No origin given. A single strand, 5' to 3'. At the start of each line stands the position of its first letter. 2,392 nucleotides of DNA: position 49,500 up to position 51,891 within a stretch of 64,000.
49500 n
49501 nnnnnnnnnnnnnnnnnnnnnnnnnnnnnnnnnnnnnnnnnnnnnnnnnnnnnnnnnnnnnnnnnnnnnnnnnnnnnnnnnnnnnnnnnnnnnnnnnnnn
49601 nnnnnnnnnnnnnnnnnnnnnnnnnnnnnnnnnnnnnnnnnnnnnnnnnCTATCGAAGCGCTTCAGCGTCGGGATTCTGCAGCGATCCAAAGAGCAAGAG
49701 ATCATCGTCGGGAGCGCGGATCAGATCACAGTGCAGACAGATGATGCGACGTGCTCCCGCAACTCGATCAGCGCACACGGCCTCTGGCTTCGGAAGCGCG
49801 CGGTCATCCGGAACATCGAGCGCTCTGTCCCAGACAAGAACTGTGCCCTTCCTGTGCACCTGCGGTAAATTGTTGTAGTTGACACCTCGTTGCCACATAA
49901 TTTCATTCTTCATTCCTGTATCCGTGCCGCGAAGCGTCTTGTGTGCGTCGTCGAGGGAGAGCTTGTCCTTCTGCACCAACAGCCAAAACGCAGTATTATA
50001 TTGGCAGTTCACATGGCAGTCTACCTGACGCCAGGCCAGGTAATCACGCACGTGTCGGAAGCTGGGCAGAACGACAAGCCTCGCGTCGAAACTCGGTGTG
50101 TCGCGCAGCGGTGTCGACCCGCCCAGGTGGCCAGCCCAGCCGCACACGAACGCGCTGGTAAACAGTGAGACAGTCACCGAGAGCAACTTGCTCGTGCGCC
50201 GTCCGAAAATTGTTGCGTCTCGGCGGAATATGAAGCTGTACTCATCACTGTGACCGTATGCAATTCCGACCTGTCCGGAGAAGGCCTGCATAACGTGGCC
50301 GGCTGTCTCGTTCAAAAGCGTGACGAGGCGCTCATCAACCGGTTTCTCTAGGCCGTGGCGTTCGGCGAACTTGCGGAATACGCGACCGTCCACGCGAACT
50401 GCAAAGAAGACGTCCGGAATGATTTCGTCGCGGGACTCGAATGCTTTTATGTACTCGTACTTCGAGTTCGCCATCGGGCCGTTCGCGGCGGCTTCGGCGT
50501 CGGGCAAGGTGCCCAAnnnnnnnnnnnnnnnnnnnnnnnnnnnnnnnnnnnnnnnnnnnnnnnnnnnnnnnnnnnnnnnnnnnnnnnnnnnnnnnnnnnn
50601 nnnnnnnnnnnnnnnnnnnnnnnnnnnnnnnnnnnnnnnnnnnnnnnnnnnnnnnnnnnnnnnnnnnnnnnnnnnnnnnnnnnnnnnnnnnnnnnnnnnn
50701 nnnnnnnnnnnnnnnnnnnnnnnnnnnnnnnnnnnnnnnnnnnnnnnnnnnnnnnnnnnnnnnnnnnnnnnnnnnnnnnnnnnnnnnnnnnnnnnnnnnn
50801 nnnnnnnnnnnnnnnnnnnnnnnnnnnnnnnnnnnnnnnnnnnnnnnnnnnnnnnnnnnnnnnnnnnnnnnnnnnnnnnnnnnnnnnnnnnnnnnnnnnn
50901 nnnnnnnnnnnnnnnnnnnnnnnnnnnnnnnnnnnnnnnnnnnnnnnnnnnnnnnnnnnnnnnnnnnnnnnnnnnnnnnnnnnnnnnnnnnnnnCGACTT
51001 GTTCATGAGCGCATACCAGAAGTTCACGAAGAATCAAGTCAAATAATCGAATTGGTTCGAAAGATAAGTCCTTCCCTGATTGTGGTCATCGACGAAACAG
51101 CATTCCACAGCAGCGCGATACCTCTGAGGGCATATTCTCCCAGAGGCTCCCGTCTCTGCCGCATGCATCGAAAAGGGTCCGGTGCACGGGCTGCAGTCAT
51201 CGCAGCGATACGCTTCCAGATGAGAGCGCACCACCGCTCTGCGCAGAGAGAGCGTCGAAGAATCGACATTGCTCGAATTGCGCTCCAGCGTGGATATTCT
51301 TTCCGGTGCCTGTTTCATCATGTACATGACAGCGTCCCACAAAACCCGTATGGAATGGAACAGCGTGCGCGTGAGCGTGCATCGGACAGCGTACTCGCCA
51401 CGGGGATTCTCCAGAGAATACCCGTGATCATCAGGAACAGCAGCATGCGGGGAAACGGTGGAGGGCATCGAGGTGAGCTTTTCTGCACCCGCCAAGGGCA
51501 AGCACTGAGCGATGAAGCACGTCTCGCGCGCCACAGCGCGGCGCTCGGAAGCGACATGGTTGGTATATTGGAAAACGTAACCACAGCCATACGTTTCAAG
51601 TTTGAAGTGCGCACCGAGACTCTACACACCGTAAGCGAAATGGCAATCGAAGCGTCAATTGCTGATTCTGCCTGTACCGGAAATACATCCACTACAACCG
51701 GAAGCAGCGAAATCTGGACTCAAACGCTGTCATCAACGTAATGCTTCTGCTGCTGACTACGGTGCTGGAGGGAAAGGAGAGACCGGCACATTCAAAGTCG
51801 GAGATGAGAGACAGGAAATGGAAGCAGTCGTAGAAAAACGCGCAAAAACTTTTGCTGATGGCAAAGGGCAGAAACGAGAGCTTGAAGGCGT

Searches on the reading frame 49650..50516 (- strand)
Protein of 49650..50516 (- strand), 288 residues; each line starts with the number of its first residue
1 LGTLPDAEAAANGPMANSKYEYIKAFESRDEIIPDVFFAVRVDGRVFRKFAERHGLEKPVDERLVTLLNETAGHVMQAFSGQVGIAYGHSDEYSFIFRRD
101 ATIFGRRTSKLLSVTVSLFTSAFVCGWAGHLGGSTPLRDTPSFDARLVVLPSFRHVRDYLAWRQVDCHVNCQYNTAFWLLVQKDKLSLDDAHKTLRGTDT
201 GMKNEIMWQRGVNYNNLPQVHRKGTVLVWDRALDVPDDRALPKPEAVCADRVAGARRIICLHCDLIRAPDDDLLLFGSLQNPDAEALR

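Call 38: search_protein_families(library=pfam, proteins=[window:49650-50516:-], max_evalue=0.0001)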
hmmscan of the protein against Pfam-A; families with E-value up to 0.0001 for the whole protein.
window:49650-50516:- (288 aa): 2 families
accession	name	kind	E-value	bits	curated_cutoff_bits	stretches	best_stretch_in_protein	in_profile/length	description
PF04446.17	Thg1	-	8e-41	139.4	29.2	1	20-151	1-130/130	tRNAHis guanylyltransferase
PF14413.11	Thg1C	-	1.9e-33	115.6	26.3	1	155-266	2-115/116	Thg1 C terminal domain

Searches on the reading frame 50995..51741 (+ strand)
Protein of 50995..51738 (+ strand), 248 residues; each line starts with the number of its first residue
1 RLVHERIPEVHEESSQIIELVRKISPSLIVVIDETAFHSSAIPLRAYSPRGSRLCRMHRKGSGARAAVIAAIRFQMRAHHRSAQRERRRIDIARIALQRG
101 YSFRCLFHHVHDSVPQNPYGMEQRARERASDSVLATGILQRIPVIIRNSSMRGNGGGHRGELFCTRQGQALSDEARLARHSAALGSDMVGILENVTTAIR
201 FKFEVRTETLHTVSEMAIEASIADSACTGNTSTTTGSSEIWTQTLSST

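Call 38: search_protein_families(library=pfam, proteins=[window:51052-51741:+], max_evalue=0.0001)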
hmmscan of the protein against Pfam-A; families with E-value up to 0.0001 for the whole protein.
window:51052-51741:+ (229 aa): 0 families

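Call 70: search_protein_families(library=pfam, proteins=[window:50995-51738:+], max_evalue=0.05)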
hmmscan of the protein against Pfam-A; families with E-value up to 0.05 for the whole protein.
window:50995-51738:+ (248 aa): 1 family
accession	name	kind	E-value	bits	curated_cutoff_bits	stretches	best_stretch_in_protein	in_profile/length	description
PF13358.12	DDE_3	-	0.0061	16.9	28.6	1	29-73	2-45/146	DDE superfamily endonuclease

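Call 74: search_protein_families(library=pfam, proteins=[window:50995-51738:+], max_evalue=0.1)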
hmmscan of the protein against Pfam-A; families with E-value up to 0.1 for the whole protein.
window:50995-51738:+ (248 aa): 1 family
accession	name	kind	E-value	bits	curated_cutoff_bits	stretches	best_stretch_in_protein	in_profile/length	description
PF13358.12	DDE_3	-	0.0061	16.9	28.6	1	29-73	2-45/146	DDE superfamily endonuclease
